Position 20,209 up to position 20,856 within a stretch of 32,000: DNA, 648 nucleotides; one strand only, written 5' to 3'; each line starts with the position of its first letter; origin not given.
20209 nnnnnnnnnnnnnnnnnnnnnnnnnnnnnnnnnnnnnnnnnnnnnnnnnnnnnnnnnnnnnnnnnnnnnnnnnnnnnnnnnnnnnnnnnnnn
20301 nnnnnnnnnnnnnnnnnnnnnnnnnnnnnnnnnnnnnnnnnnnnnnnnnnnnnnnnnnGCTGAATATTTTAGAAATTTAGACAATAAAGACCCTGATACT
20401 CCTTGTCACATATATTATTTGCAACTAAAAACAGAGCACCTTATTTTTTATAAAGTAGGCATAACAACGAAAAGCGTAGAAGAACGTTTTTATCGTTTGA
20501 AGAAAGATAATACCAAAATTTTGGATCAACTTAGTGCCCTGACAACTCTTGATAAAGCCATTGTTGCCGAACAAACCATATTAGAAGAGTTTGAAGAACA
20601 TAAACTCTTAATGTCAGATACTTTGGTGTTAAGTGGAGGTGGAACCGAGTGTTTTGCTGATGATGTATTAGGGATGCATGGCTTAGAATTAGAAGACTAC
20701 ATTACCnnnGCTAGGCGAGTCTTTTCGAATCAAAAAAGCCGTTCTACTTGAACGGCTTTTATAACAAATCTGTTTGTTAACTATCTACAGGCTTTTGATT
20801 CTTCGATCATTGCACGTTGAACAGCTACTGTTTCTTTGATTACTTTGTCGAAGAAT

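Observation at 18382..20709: Ten consecutive zinc-ribbon modules feeding a T5orf172-type GIY-YIG domain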

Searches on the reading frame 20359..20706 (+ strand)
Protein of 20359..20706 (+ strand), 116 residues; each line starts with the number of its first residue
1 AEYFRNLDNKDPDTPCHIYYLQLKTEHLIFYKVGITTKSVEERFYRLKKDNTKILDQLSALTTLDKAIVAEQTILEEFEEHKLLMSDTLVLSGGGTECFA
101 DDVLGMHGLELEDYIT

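Call 61: search_protein_families(library=pfam, alignment_id=A6, max_evalue=0.01)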
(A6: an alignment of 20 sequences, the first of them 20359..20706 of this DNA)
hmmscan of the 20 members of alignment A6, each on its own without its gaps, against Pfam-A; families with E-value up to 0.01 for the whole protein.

A. member 1, window:20359-20706:+ (116 aa): 1 family
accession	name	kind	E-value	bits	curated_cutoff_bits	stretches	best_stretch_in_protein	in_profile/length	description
PF10544.15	T5orf172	-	0.00021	22.2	20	1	17-82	2-71/101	T5orf172 domain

B. families by the number of members that match (of 20 scanned): 2 families
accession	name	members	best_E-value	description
PF10544.15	T5orf172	10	1.8e-06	T5orf172 domain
PF13455.12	MUG113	5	0.00068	Meiotically up-regulated gene 113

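Call 67: predict_structure(alignment_id=A6)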
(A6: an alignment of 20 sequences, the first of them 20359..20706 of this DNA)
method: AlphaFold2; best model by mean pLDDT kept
length: 116 residues; sequences in the alignment: 20
mean_pLDDT: 89.5   pTM: 0.83
mean pLDDT of the five models: 89.5, 89.3, 89.2, 89.2, 88.9
residues with pLDDT >= 90: 85; 70-90: 22; 50-70: 6; < 50: 3
segments of 3 or more residues with pLDDT < 50: none
pLDDT, mean of each block of 10 residues (from residue 1): 56 91 96 89 84 95 93 96 94 91 97 93
secondary structure, 60 per line:
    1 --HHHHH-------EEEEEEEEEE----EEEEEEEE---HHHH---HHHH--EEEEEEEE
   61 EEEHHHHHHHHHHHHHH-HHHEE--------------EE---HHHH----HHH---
elements in order: H3-7 E15-24 E29-36 H40-43 H47-50 E53-63 H64-77 H103-106

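Call 69: fold_search(model_id=the predicted structure, library=pdb)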
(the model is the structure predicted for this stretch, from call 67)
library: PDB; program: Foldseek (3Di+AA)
matches with E <= 10: 214; with E <= 0.001: 0
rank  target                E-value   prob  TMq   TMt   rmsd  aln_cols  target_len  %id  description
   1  2hzm_G                7.9e-01  0.14  0.26  0.17   9.6        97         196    9  Structure of the Mediator head subcomplex Med18/20 (released 2006-09-12)
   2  4mgg_G                8.4e-01  0.06  0.22  0.09  15.4       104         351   12  Crystal structure of an enolase (mandelate racemase subgroup) from labrenzia aggregata iam 12614 (target nysgrc-012903 (released 2013-10-16)
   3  2fjt_B                9.0e-01  0.06  0.28  0.20  14.9       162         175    9  Adenylyl cyclase class iv from Yersinia pestis (released 2006-11-14)
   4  5gw1_A                9.0e-01  0.04  0.20  0.16  12.4       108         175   13  Crystal structure of SNX16 PX-Coiled coil in space group P212121 (released 2017-09-13)
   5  2f9z_A                9.6e-01  0.13  0.28  0.19   7.5       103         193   13  Complex between the chemotaxis deamidase CheD and the chemotaxis phosphatase CheC from Thermotoga maritima (released 2006-06-06)
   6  2le2_MODEL_1_A        1.1e+00  0.21  0.28  0.49   3.5        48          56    8  Novel dimeric structure of phage phi29-encoded protein p56: Insights into Uracil-DNA glycosylase inhibition (released 2011-09-28)
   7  8huz_A                1.2e+00  0.09  0.25  0.20   9.2        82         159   11  the structure of trans-editing factor ProX (released 2024-01-17)
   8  2een_A                1.2e+00  0.04  0.25  0.18  14.6       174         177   10  Structure of PH1819 protein from Pyrococcus Horikoshii OT3 (released 2007-08-21)
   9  1xkr                  1.3e+00  0.11  0.31  0.20   7.4       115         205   13  X-ray Structure of Thermotoga maritima CheC (released 2004-12-07)
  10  9cxg_A                1.3e+00  0.01  0.13  0.04  14.5       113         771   13  Structure of PDE6C in complex with inhibitory cone p gamma in the presence of cGMP (released 2024-12-18)
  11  6sga_FS               1.6e+00  0.04  0.21  0.10  14.3        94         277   10  Body domain of the mt-SSU assemblosome from Trypanosoma brucei (released 2019-09-18)
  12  9cxh_A                1.6e+00  0.01  0.14  0.05  14.4       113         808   15  Structure of PDE6C in complex with the rod inhibitory p gamma subunit in the presence of cGMP (released 2024-12-18)
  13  4ye2_B                1.7e+00  0.04  0.20  0.17  10.3        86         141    9  The 1.35 structure of a viral RNase L antagonist reveals basis for the 2'-5'-oligoadenylate binding and enzyme activit (released 2015-04-29)
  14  9cxi_A                1.7e+00  0.01  0.13  0.05  14.4       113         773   14  Structure of PDE6C in complex with the rod inhibitory p gamma subunit in the absence of added cGMP (released 2024-12-18)
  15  9tpm                  2.0e+00  0.02  0.15  0.08   7.6        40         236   12  Structure of LolB from Porphyromonas gingivalis (released 2026-02-18)
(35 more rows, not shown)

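Call 71: search_solved_structures(query=A6, max_evalue=10, show_alignments=3)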
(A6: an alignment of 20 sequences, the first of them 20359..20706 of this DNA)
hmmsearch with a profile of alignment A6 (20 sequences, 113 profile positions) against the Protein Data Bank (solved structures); distinct sequences matched with E-value up to 10: 0.

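Call 73: fold_search(model_id=the predicted structure, library=viral)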
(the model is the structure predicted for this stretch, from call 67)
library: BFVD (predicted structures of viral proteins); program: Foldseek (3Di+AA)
matches with E <= 10: 1385; with E <= 0.001: 64
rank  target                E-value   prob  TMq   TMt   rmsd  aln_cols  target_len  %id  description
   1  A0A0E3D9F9            3.1e-07  1.00  0.64  0.31   4.6       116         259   25  Bacteriophage T5 Orf172 DNA-binding domain-containing protein [Bacillus phage BCP8-2]
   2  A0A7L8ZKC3            6.4e-07  1.00  0.63  0.21   3.3        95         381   27  Putative intron-associated endonuclease [Campylobacter phage F379]
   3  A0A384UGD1            2.9e-06  1.00  0.67  0.26   4.5       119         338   18  (no name in the UniProt tables at hand)
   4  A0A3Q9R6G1            3.8e-06  1.00  0.64  0.28   3.5       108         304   24  (no name in the UniProt tables at hand)
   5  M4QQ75                4.3e-06  1.00  0.62  0.25   5.0       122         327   19  (no name in the UniProt tables at hand)
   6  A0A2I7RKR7            5.3e-06  1.00  0.64  0.22   4.1       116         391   22  (no name in the UniProt tables at hand)
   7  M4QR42                9.5e-06  1.00  0.72  0.24   3.2       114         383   18  (no name in the UniProt tables at hand)
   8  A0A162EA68            1.0e-05  1.00  0.66  0.43   3.5       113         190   16  CapR homology domain-containing protein [Salmonella phage NR01]
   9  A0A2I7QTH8            1.1e-05  1.00  0.69  0.28   2.9       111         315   20  (no name in the UniProt tables at hand)
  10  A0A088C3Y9            1.2e-05  1.00  0.70  0.22   2.9       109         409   16  (no name in the UniProt tables at hand)
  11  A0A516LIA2            1.4e-05  1.00  0.59  0.21   3.6       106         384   23  (no name in the UniProt tables at hand)
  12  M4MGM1                1.5e-05  1.00  0.66  0.20   3.3       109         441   15  (no name in the UniProt tables at hand)
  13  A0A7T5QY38            1.5e-05  1.00  0.61  0.25   4.0       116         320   18  (no name in the UniProt tables at hand)
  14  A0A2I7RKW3            1.6e-05  1.00  0.66  0.21   3.7       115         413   19  (no name in the UniProt tables at hand)
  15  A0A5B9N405            1.7e-05  1.00  0.63  0.22   3.3       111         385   20  CapR homology domain-containing protein [Aeromonas phage 4L372XY]
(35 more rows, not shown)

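Call 100: find_homologous_proteins(query=window:20359-20706:+, max_evalue=0.001)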
Query window:20359-20706:+ (116 aa): 2 proteins with E <= 0.001 among 3 candidates.
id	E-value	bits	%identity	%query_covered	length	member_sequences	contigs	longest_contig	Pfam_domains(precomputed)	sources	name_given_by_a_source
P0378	3.1e-34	136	69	84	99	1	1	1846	-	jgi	jgi:hypothetical protein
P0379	2.5e-17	81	89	40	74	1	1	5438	-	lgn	-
